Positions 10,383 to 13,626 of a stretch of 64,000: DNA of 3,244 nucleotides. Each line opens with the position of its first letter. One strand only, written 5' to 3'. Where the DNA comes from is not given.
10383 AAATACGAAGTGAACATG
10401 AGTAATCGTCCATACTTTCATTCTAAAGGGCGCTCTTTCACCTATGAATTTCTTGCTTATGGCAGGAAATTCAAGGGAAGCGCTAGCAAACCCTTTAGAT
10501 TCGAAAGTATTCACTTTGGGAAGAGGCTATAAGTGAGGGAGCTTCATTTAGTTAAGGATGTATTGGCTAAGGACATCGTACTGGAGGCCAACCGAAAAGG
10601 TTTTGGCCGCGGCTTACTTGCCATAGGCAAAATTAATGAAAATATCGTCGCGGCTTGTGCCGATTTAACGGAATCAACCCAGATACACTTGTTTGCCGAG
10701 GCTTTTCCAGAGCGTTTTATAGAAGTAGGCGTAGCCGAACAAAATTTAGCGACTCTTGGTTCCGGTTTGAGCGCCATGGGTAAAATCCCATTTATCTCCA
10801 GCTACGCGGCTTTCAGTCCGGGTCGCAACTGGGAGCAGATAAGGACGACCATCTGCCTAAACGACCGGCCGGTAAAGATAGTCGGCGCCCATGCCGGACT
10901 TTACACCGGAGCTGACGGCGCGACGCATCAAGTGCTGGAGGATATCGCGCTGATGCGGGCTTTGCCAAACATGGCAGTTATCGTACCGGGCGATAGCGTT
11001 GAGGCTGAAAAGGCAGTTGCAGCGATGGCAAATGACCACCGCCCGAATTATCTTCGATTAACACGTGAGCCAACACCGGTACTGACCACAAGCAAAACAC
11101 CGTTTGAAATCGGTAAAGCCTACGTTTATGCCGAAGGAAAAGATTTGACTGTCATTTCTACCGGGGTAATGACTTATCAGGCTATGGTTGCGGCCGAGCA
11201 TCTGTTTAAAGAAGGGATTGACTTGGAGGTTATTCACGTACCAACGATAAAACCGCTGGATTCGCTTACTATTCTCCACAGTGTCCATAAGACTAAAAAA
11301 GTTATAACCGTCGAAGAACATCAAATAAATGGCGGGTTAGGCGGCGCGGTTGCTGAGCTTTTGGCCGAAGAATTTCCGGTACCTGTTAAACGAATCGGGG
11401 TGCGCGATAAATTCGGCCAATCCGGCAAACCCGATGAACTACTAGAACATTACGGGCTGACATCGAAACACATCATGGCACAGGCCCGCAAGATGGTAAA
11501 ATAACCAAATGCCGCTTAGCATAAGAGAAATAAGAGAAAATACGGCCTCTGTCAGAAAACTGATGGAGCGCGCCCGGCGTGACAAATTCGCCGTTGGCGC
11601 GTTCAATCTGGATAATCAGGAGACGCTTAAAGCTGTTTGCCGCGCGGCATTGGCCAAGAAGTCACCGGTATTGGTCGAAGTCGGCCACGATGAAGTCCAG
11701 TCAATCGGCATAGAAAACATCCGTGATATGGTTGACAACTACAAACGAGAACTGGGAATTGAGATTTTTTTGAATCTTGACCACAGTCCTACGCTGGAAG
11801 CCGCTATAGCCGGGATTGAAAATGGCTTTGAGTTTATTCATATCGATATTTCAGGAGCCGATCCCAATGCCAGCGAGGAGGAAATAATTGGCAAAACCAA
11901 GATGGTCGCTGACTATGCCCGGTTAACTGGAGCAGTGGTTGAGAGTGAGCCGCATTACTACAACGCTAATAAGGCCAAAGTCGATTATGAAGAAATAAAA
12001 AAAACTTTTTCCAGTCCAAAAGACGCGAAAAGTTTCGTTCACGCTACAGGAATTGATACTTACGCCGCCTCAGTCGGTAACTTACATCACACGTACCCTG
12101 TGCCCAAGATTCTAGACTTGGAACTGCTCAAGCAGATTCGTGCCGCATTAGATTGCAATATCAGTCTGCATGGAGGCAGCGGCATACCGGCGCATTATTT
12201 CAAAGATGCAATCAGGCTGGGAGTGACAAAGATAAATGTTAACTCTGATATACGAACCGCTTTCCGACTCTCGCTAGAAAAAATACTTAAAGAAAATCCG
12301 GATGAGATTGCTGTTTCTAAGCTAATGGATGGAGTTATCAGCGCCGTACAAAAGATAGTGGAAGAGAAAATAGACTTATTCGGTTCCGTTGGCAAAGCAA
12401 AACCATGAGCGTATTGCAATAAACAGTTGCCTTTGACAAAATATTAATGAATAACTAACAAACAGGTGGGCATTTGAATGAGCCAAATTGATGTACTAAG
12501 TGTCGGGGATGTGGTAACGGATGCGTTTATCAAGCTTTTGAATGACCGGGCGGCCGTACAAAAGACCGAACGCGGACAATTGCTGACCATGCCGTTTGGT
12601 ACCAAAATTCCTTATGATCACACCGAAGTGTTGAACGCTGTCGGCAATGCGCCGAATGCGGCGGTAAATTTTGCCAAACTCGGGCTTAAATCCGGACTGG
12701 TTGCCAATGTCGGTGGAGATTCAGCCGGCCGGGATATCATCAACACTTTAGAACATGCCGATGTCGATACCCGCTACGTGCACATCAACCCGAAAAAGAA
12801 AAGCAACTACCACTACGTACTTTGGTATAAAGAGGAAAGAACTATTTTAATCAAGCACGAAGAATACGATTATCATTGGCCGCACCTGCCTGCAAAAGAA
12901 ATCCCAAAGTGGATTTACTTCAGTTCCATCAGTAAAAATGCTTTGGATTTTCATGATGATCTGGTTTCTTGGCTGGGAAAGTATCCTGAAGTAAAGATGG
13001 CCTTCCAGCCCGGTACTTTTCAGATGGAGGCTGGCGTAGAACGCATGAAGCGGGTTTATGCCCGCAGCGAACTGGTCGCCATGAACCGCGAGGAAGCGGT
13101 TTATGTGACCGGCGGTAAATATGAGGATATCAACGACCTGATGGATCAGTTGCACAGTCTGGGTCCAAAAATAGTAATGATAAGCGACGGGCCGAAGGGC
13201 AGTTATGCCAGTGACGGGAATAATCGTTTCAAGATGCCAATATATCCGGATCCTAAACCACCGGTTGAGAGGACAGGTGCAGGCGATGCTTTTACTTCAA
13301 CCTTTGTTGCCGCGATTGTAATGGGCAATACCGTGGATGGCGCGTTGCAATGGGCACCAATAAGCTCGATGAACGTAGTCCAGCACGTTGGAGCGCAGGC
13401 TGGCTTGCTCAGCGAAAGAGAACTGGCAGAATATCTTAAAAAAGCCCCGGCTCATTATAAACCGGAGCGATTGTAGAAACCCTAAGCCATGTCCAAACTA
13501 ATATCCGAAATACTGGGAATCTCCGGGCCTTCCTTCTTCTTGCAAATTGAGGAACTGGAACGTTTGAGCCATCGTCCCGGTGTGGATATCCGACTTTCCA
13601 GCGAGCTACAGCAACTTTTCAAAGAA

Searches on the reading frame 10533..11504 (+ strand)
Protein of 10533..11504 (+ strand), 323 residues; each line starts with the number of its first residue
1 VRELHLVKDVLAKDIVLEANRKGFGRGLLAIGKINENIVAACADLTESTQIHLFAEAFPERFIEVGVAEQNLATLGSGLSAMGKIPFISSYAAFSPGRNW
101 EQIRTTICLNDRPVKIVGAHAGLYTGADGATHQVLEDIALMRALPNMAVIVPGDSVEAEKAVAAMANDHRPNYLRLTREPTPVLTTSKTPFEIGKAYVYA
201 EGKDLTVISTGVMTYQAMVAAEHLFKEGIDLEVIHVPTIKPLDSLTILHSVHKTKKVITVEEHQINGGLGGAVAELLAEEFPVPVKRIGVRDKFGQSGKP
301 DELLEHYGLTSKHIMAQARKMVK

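Call 22: search_protein_families(library=pfam, proteins=[window:10533-11504:+], max_evalue=0.0001)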
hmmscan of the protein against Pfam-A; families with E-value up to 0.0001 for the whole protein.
window:10533-11504:+ (323 aa): 3 families
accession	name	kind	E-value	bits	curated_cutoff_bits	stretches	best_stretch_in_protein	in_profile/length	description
PF02779.29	Transket_pyr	-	1.8e-35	122.6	27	1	20-179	5-170/174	Transketolase, pyrimidine binding domain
PF02780.25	Transketolase_C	-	2.4e-35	121.6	25.9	1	194-314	1-124/124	Transketolase, C-terminal domain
PF22613.1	Transketolase_C_1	-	1.3e-05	25.8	27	1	197-310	3-113/113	Transketolase-like TK C-terminal domain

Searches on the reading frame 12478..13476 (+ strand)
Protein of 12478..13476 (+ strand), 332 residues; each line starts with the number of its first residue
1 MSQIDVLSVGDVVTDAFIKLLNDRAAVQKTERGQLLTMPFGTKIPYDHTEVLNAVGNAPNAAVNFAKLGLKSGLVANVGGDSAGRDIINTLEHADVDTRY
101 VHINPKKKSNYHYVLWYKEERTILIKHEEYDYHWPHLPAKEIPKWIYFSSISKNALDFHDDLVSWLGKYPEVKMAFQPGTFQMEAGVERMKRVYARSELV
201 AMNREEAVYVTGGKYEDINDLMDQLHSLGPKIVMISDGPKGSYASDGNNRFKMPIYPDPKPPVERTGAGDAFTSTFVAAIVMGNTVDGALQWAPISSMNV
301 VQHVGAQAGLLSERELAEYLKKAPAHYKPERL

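Call 22: search_protein_families(library=pfam, proteins=[window:12478-13476:+], max_evalue=0.0001)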
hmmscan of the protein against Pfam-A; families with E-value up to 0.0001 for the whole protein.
window:12478-13476:+ (332 aa): 1 family
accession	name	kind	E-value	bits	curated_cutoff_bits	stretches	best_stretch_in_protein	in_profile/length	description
PF00294.29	PfkB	-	5.8e-34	118.2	25.8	1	47-309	28-298/302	pfkB family carbohydrate kinase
